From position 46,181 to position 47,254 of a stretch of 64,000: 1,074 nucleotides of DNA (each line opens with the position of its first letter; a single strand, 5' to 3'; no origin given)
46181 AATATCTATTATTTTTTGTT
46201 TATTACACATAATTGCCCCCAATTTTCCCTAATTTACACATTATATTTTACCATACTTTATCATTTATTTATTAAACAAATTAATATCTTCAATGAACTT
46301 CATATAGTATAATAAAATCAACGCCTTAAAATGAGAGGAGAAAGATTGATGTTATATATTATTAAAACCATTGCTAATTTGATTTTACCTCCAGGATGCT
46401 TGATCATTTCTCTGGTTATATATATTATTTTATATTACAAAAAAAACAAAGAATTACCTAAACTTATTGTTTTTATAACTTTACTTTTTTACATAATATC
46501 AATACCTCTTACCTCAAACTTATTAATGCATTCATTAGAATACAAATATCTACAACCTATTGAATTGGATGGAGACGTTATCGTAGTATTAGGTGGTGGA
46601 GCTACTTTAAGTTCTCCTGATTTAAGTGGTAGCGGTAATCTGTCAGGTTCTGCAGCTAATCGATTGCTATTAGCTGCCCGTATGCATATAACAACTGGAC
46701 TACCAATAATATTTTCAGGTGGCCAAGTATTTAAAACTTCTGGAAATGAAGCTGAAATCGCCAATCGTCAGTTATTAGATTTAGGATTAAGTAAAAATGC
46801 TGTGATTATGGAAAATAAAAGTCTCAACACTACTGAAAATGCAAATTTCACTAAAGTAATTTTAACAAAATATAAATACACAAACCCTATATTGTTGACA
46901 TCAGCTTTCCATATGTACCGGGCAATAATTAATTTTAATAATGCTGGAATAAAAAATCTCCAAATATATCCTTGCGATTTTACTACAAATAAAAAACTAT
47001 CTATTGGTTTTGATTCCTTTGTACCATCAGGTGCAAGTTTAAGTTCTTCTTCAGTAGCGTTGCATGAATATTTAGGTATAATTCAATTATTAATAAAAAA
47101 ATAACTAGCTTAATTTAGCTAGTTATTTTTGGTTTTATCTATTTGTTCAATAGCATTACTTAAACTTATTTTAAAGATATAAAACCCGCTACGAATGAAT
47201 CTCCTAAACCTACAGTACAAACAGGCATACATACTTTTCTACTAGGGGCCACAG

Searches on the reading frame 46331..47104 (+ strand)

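Call 3: search_protein_families(library=pfam, proteins=[window:46331-47104:+])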
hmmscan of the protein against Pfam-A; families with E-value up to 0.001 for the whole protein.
window:46331-47104:+ (257 aa): 1 family
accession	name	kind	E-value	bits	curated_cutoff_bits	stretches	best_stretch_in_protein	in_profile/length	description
PF02698.23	DUF218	-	1.2e-27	96.8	27.6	1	82-249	1-133/133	DUF218 domain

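Call 4: search_protein_families(library=ncbifam, proteins=[window:46331-47104:+])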
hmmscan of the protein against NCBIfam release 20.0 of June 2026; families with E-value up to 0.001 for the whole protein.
window:46331-47104:+ (257 aa): 1 family
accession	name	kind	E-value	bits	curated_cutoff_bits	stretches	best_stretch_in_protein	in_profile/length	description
NF007794.0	PRK10494.1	equivalog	3.1e-23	82.5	205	1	7-254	1-248/259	envelope biogenesis factor ElyC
